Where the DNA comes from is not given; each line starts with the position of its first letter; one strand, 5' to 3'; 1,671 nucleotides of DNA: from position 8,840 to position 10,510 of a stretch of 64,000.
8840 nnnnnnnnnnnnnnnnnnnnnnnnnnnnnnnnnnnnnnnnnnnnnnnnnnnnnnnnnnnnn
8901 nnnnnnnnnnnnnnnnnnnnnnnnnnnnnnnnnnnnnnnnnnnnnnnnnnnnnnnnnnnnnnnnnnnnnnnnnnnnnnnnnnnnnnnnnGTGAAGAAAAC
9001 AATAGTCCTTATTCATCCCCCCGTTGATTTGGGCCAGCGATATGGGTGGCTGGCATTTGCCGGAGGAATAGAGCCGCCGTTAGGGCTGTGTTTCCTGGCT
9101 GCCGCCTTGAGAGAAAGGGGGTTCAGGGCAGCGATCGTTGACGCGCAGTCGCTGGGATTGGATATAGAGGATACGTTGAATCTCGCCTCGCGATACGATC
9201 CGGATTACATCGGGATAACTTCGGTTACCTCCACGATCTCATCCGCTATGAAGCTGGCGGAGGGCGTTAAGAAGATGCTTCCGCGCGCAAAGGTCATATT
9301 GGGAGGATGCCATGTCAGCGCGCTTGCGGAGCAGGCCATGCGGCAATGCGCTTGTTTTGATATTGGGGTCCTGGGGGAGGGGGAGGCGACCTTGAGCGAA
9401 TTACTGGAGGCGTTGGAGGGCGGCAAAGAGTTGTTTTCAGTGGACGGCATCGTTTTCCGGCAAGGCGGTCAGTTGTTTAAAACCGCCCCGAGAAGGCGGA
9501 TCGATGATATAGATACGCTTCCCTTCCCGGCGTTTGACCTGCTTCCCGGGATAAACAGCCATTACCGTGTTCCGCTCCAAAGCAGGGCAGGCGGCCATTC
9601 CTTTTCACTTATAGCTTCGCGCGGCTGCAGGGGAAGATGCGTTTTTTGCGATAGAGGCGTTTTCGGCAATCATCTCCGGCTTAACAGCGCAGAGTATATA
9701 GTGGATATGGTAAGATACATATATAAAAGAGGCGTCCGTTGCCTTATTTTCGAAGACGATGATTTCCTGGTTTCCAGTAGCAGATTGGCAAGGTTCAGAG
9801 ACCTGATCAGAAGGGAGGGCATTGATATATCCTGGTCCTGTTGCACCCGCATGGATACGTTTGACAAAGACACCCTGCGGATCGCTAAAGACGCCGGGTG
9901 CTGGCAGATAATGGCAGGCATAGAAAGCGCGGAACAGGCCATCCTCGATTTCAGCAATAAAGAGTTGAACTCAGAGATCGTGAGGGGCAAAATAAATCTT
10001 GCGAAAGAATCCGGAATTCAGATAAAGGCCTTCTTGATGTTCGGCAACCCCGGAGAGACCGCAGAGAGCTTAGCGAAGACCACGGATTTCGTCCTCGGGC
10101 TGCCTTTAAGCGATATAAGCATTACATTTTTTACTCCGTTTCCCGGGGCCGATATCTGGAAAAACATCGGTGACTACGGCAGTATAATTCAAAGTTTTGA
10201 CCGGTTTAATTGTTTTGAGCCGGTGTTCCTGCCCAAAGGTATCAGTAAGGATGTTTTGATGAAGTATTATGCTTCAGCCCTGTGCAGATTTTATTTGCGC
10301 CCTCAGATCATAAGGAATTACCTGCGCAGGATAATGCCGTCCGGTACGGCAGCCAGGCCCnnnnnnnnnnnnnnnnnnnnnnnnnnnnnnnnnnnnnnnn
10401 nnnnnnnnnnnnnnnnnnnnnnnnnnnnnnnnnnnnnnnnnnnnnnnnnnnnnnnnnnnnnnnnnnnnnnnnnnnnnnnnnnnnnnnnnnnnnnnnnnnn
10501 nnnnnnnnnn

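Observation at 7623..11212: Lipid-linked sugar tailoring unit: ArnC/DPM1-like GT2-methyltransferase fusion coupled to a B12-radical-SAM-YdjC fusion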

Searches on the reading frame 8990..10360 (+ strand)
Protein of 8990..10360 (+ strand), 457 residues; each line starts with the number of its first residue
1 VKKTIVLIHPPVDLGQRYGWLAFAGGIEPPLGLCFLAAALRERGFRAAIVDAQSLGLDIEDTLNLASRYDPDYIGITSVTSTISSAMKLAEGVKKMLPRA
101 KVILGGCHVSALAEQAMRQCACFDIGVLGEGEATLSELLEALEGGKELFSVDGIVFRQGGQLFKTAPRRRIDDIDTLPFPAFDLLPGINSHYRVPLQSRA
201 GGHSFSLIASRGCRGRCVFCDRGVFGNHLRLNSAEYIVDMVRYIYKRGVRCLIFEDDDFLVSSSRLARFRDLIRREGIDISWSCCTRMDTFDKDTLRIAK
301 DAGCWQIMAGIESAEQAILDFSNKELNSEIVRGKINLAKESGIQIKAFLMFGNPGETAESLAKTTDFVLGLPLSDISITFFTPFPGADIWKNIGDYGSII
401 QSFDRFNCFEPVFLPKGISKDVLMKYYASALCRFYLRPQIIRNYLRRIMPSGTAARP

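Call 23: search_dna_similar(query=window:8990-10360:+, collection=plasmids, mode=protein, max_evalue=1e-10, max_rows=40)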
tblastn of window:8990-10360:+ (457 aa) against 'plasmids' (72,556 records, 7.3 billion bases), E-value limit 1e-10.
Records with a match: 78; places in all: 92; records where one place covers at least 80% of the query: 47.
Best place of each record, by identity: <60% 78.
By first word of the organism name: Streptomyces 13; Azospirillum 9; Mycetohabitans 9; Paraburkholderia 4; Burkholderia 3; Sinorhizobium 3; Lawsonia 3; Caballeronia 3; Solidesulfovibrio 2; Skermanella 2; and 23 more.
By predicted mobility (MOB-suite, as given by PLSDB): non-mobilizable 53; mobilizable 18; conjugative 7.
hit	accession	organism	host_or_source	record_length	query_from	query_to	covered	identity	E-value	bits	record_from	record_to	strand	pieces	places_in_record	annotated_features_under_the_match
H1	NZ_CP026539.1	Solidesulfovibrio carbinolicus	-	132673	26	446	92%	30.1%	3e-35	147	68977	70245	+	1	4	radical SAM protein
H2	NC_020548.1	Azoarcus sp. KH32C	-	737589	30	448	92%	29.7%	9e-46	177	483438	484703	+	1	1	radical SAM protein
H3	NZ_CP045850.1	Streptomyces clavuligerus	pure culture single spore ...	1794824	26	452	93%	28.9%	6e-25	115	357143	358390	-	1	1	none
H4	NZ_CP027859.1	Streptomyces clavuligerus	Cell culture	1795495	26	452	93%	28.9%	6e-25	115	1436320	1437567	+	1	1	none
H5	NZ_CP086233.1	Streptomyces clavuligerus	whole organism,soil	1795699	26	452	93%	28.9%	6e-25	115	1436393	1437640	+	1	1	none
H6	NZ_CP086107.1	Skermanella mucosa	single cell,crude oil contaminated ...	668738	5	437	95%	27.3%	4e-29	128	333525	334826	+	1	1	bchE: magnesium-protoporphyrin IX monomethyl ester anaerobic oxidative ...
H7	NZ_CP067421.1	Skermanella sp. TT6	Homo sapiens,single cell,skin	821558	5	437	95%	26.6%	4e-27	122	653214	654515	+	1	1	bchE: magnesium-protoporphyrin IX monomethyl ester anaerobic oxidative ...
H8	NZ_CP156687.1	Burkholderia stagnalis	Bacterial cells,soils collected in ...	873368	31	419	85%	29.3%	3e-21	104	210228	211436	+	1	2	radical SAM protein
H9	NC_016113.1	Streptantibioticus cattleyicolor NRRL 8057 = DSM 46488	-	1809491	29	427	87%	27.9%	4e-26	119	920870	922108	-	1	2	none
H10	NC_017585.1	Streptantibioticus cattleyicolor NRRL 8057 = DSM 46488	-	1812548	29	427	87%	27.9%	4e-26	119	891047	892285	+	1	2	none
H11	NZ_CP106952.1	Eleftheria terrae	soil sample,soil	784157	27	397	81%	29.2%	5e-21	103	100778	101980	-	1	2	cobalamin-dependent protein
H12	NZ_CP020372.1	Candidatus Thiodictyon syntrophicum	meromictic lake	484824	24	449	93%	25.1%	3e-26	119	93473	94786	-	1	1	bchE: magnesium-protoporphyrin IX monomethyl ester anaerobic oxidative ...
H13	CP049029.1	Rhodobacteraceae bacterium SC52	Apostichopus japonicus,pure ...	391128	5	437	95%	24.7%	8e-25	115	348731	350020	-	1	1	bchE: magnesium-protoporphyrin IX monomethyl ester anaerobic oxidative ...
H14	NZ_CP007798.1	Azospirillum argentinense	Triticum aestivum L.,Root,wheat ...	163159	25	438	91%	25.7%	1e-16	90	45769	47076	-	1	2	B12-binding domain-containing radical SAM protein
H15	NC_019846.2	Sinorhizobium meliloti GR4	-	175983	30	448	92%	25.1%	8e-17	91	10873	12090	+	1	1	radical SAM protein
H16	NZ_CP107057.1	Lawsonia intracellularis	-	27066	25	390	80%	28.4%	1e-30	132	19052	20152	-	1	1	radical SAM protein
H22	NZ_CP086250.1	Clostridium estertheticum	single colony,beef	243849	29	443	91%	24.8%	2e-32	138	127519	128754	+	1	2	radical SAM protein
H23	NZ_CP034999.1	Rhizobium acidisoli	Phaseolus vulgaris,root nodule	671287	27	425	87%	25.4%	3e-33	140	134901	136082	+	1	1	radical SAM protein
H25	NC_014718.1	Mycetohabitans rhizoxinica HKI 454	-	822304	49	451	88%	24.9%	1e-21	105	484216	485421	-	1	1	hpnJ: hopanoid biosynthesis associated radical SAM protein HpnJ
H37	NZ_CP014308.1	Burkholderia sp. PAMC 26561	single cell,lichen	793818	49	451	88%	24.2%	1e-19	100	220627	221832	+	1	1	hpnJ: hopanoid biosynthesis associated radical SAM protein HpnJ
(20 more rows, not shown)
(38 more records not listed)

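Call 24: get_annotated_region(hit=H25, flank=6000)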
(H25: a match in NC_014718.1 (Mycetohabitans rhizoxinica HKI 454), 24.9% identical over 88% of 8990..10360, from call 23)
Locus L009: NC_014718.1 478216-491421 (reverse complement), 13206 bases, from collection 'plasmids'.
description: Mycetohabitans rhizoxinica HKI 454 plasmid pBRH01, complete sequence
organism: Mycetohabitans rhizoxinica HKI 454 (NCBI taxid 882378)
taxonomy: Bacteria; Pseudomonadota; Betaproteobacteria; Burkholderiales; Burkholderiaceae; Mycetohabitans; Mycetohabitans rhizoxinica; Mycetohabitans rhizoxinica HKI 454
host: -; source: -; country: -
typing (MOB-suite, as given by PLSDB): non-mobilizable
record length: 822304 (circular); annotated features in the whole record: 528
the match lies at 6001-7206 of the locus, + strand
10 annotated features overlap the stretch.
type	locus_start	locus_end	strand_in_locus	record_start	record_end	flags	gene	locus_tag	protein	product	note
CDS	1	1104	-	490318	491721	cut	-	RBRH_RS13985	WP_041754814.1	TfuA-like protein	-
CDS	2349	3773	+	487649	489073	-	-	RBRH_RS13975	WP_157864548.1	F-box domain-containing protein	-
CDS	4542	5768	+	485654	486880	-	hpnI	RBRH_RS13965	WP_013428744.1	bacteriohopanetetrol glucosamine biosynthesis glycosyltransferase HpnI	-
CDS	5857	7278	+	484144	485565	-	hpnJ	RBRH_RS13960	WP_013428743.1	hopanoid biosynthesis associated radical SAM protein HpnJ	-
CDS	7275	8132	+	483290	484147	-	hpnK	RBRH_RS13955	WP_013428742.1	hopanoid biosynthesis-associated protein HpnK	GO:0005975 - carbohydrate metabolic process [Evidence IEA]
CDS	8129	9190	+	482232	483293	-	-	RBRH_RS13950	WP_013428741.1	lysylphosphatidylglycerol synthase domain-containing protein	-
CDS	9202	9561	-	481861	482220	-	-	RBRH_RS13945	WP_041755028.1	DUF3564 domain-containing protein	-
CDS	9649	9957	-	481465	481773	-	-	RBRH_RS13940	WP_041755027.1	DUF1488 domain-containing protein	-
CDS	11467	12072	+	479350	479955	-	-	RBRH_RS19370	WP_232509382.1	hypothetical protein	-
CDS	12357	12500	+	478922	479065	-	-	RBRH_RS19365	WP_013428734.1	hypothetical protein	-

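Call 25: get_annotated_region(hit=H2, flank=8000)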
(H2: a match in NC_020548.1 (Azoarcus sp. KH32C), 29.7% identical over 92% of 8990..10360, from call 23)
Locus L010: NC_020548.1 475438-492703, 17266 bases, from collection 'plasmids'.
description: Azoarcus sp. KH32C plasmid pAZKH, complete sequence
organism: Azoarcus sp. KH32C (NCBI taxid 748247)
taxonomy: Bacteria; Pseudomonadota; Betaproteobacteria; Rhodocyclales; Zoogloeaceae; Azoarcus; Azoarcus sp. KH32C
host: -; source: -; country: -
typing (MOB-suite, as given by PLSDB): mobilizable; replicon rep_cluster_432; relaxase MOBP
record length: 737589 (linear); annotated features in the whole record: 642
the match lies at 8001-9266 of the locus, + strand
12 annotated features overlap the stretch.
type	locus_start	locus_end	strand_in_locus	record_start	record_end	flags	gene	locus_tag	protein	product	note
CDS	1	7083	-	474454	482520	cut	-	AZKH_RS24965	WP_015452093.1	calcium binding hemolysin protein, putative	-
CDS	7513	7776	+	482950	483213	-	-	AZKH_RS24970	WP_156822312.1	hypothetical protein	-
CDS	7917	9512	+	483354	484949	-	-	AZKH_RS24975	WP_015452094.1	radical SAM protein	-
CDS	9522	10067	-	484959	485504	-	-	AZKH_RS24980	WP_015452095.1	isoprenylcysteine carboxylmethyltransferase family protein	-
CDS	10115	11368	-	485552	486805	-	-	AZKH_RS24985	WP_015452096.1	beta-ketoacyl-[acyl-carrier-protein] synthase family protein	GO:0006633 - fatty acid biosynthetic process [Evidence IEA]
CDS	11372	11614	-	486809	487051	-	-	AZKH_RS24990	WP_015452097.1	phosphopantetheine-binding protein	-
CDS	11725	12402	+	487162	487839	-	-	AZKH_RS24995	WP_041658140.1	phosphatase PAP2 family protein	-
CDS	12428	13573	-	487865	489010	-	-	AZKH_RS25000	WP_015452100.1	branched-chain amino acid ABC transporter substrate-binding protein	GO:0015803 - branched-chain amino acid transport [Evidence IEA]; GO:0055085 - transmembrane transport [Evidence IEA]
CDS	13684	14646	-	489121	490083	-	-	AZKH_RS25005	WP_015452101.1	helix-turn-helix domain-containing protein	GO:0006355 - regulation of DNA-templated transcription [Evidence IEA]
CDS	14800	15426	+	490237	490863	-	-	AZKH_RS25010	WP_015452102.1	cysteine hydrolase family protein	-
CDS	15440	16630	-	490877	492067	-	-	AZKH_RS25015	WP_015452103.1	benzoate/H(+) symporter BenE family transporter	-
CDS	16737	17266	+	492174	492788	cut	-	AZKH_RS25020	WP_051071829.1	XRE family transcriptional regulator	GO:0006355 - regulation of DNA-templated transcription [Evidence IEA]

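Call 26: get_annotated_region(hit=H16, flank=8000)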
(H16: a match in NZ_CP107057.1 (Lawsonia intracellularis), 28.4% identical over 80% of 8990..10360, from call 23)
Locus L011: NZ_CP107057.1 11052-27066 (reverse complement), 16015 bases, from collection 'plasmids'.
description: Lawsonia intracellularis strain PPE-GX01-2022 plasmid pl03, complete sequence
organism: Lawsonia intracellularis (NCBI taxid 29546)
taxonomy: Bacteria; Thermodesulfobacteriota; Desulfovibrionia; Desulfovibrionales; Desulfovibrionaceae; Lawsonia; Lawsonia intracellularis
host: -; source: -; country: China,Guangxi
typing (MOB-suite, as given by PLSDB): non-mobilizable; replicon rep_cluster_1701
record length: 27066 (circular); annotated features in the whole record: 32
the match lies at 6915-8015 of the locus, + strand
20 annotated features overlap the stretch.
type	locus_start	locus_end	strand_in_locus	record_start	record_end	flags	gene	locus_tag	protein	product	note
CDS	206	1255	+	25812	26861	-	-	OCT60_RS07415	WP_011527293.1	hypothetical protein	-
CDS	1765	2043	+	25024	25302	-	-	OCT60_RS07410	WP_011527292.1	type II toxin-antitoxin system Phd/YefM family antitoxin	-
CDS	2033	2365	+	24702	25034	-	-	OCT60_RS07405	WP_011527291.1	type II toxin-antitoxin system RelE/ParE family toxin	GO:0030541 - plasmid partitioning [Evidence IEA]; GO:0051290 - protein heterotetramerization [Evidence IEA]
CDS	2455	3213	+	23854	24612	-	-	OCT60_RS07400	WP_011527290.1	glycosyltransferase family 2 protein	-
CDS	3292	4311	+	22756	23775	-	galE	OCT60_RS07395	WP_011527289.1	UDP-glucose 4-epimerase GalE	GO:0006012 - galactose metabolic process [Evidence IEA]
CDS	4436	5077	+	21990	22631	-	-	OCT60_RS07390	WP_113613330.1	glycosyltransferase family 2 protein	-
CDS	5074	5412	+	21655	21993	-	-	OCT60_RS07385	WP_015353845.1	DUF2304 family protein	-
CDS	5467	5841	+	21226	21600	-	-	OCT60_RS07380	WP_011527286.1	DUF2304 domain-containing protein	-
CDS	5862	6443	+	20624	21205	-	-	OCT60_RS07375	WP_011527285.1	SIS domain-containing protein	-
CDS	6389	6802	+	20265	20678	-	-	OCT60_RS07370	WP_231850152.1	hypothetical protein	-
CDS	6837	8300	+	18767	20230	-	-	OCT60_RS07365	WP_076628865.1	radical SAM protein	-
CDS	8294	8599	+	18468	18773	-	-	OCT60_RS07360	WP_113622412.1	class I SAM-dependent methyltransferase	-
CDS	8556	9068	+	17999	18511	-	-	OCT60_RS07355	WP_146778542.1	class I SAM-dependent methyltransferase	-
CDS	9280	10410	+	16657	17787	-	-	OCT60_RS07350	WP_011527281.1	radical SAM protein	-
CDS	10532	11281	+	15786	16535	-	-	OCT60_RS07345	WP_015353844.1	class I SAM-dependent methyltransferase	-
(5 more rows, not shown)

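Call 27: get_annotated_region(hit=H6, flank=500)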
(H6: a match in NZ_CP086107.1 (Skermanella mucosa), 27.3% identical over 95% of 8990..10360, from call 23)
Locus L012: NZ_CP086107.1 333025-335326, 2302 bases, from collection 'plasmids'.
description: Skermanella mucosa strain KEMB 2255-438 plasmid pSM-1, complete sequence
organism: Skermanella mucosa (NCBI taxid 1789672)
taxonomy: Bacteria; Pseudomonadota; Alphaproteobacteria; Rhodospirillales; Azospirillaceae; Skermanella; Skermanella mucosa
host: -; source: single cell,crude oil contaminated deserts; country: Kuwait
typing (MOB-suite, as given by PLSDB): mobilizable; relaxase MOBP,MOBP
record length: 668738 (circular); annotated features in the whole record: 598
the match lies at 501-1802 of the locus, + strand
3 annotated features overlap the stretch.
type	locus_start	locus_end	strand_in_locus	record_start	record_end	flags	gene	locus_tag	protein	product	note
CDS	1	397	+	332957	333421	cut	-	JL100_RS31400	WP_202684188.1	BLUF domain-containing protein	-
CDS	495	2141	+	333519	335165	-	bchE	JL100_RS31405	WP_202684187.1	magnesium-protoporphyrin IX monomethyl ester anaerobic oxidative cyclase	-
CDS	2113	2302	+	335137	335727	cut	bchJ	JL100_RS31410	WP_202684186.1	bacteriochlorophyll 4-vinyl reductase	GO:0015995 - chlorophyll biosynthetic process [Evidence IEA]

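Call 28: get_annotated_region(hit=H12, flank=500)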
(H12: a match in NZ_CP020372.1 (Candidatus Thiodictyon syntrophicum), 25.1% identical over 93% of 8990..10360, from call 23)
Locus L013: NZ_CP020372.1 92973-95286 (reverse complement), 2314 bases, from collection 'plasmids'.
description: Candidatus Thiodictyon syntrophicum strain Cad16T plasmid pTs485, complete sequence
organism: Candidatus Thiodictyon syntrophicum (NCBI taxid 1166950)
taxonomy: Bacteria; Pseudomonadota; Gammaproteobacteria; Chromatiales; Chromatiaceae; Thiodictyon; Candidatus Thiodictyon syntrophicum
host: -; source: meromictic lake; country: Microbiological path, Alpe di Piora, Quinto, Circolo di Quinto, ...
typing (MOB-suite, as given by PLSDB): non-mobilizable
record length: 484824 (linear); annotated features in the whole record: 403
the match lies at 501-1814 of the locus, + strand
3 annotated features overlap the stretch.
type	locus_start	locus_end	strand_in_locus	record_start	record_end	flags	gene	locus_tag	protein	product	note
CDS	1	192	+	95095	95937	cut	puhE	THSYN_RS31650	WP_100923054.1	putative photosynthetic complex assembly protein PuhE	GO:0015979 - photosynthesis [Evidence IEA]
CDS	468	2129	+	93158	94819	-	bchE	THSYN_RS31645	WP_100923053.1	magnesium-protoporphyrin IX monomethyl ester anaerobic oxidative cyclase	-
CDS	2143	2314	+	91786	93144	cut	hemN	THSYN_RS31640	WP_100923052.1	oxygen-independent coproporphyrinogen III oxidase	GO:0006779 - porphyrin-containing compound biosynthetic process [Evidence IEA]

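Call 29: get_annotated_region(hit=H37, flank=4000)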
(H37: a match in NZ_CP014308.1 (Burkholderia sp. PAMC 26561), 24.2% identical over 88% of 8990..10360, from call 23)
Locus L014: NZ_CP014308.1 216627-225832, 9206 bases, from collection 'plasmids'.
description: Burkholderia sp. PAMC 26561 plasmid unnamed1, complete sequence
organism: Burkholderia sp. PAMC 26561 (NCBI taxid 1795043)
taxonomy: Bacteria; Pseudomonadota; Betaproteobacteria; Burkholderiales; Burkholderiaceae; Burkholderia; Burkholderia sp. PAMC 26561
host: -; source: single cell,lichen; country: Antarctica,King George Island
typing (MOB-suite, as given by PLSDB): non-mobilizable
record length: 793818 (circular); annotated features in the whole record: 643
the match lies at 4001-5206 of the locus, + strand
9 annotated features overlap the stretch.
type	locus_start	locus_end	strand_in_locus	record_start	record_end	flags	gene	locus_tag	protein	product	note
CDS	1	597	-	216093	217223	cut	-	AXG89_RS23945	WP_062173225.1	aldo/keto reductase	-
CDS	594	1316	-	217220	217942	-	larB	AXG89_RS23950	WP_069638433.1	nickel pincer cofactor biosynthesis protein LarB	GO:0006189 - 'de novo' IMP biosynthetic process [Evidence IEA]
CDS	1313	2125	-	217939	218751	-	-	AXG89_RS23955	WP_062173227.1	ATP-binding protein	-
CDS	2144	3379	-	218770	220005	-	-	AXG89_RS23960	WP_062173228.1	LarC family nickel insertion protein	-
CDS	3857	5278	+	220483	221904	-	hpnJ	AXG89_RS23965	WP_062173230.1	hopanoid biosynthesis associated radical SAM protein HpnJ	-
CDS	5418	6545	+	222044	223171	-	hpnI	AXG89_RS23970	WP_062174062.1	bacteriohopanetetrol glucosamine biosynthesis glycosyltransferase HpnI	-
CDS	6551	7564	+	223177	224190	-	-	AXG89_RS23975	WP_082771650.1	lysylphosphatidylglycerol synthase domain-containing protein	-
CDS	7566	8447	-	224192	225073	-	hpnK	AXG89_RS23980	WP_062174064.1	hopanoid biosynthesis-associated protein HpnK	GO:0005975 - carbohydrate metabolic process [Evidence IEA]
CDS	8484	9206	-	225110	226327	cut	hpnI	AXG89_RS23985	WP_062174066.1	bacteriohopanetetrol glucosamine biosynthesis glycosyltransferase HpnI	-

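Call 30: get_annotated_region(hit=H23, flank=7000)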
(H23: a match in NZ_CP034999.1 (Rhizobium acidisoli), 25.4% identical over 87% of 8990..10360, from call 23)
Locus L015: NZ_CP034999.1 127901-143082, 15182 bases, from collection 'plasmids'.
description: Rhizobium acidisoli strain FH23 plasmid pRapFH23a, complete sequence
organism: Rhizobium acidisoli (NCBI taxid 1538158)
taxonomy: Bacteria; Pseudomonadota; Alphaproteobacteria; Hyphomicrobiales; Rhizobiaceae; Rhizobium; Rhizobium acidisoli
host: -; source: Phaseolus vulgaris,root nodule; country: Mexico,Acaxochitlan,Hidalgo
typing (MOB-suite, as given by PLSDB): conjugative; relaxase MOBQ; mating-pair formation MPF_T
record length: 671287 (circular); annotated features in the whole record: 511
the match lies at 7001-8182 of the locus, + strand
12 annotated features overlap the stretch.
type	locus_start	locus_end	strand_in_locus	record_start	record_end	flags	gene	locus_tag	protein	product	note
CDS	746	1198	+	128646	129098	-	-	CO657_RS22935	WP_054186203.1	RICIN domain-containing protein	-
CDS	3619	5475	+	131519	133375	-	-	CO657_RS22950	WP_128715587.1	aldo/keto reductase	-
CDS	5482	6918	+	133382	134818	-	-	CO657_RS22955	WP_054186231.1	radical SAM/SPASM domain-containing protein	-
CDS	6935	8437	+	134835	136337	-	-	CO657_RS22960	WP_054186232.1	radical SAM protein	-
CDS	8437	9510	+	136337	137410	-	-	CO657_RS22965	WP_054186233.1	radical SAM protein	-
CDS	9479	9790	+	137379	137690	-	-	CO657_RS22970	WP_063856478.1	iron-sulfur cluster assembly accessory protein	-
CDS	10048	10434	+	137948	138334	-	-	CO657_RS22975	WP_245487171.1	CYTH domain-containing protein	-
CDS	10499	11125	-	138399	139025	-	-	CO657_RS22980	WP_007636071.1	pyroglutamyl-peptidase I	-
CDS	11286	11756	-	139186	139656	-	-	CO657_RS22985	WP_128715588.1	hypothetical protein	-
CDS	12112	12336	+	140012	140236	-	-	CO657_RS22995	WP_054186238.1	hypothetical protein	-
CDS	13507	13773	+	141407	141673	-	-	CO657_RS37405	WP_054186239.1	hypothetical protein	-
CDS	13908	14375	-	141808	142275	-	-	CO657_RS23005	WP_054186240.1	avidin/streptavidin family protein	-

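Call 31: get_annotated_region(hit=H22, flank=7000)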
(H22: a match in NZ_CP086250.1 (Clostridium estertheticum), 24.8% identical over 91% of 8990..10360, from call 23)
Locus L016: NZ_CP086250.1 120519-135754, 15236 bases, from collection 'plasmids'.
description: Clostridium estertheticum strain DSM 14864 plasmid pDSM14864-244, complete sequence
organism: Clostridium estertheticum (NCBI taxid 238834)
taxonomy: Bacteria; Bacillota; Clostridia; Eubacteriales; Clostridiaceae; Clostridium; Clostridium estertheticum
host: -; source: single colony,beef; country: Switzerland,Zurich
typing (MOB-suite, as given by PLSDB): non-mobilizable
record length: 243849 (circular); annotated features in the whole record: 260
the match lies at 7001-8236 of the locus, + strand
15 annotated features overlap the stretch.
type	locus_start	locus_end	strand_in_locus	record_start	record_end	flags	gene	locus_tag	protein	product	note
CDS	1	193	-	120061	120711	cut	-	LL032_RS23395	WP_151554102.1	ABC transporter ATP-binding protein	-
CDS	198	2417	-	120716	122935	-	-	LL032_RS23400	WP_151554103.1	hypothetical protein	-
CDS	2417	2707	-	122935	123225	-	-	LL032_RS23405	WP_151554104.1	hypothetical protein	-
CDS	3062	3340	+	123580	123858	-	-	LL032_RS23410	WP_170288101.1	hypothetical protein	-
CDS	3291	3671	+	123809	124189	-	-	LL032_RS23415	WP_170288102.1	transposase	-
CDS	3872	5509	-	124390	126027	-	-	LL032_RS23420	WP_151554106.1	ABC transporter ATP-binding protein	-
CDS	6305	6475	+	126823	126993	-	-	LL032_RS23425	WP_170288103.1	hypothetical protein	-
CDS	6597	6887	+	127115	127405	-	-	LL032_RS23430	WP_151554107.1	hypothetical protein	-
CDS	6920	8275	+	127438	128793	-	-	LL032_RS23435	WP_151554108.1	radical SAM protein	-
CDS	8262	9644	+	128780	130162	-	-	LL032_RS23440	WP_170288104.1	PqqD family peptide modification chaperone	-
CDS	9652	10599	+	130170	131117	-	-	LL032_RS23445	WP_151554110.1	S8 family serine peptidase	GO:0006508 - proteolysis [Evidence IEA]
CDS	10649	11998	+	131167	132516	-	-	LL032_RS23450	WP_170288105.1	radical SAM protein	-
CDS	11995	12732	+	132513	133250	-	-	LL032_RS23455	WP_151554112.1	ABC transporter ATP-binding protein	-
CDS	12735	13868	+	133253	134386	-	-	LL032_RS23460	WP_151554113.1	ABC transporter permease subunit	GO:0055085 - transmembrane transport [Evidence IEA]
CDS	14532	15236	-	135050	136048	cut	-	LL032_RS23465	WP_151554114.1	RepB family plasmid replication initiator protein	GO:0006270 - DNA replication initiation [Evidence IEA]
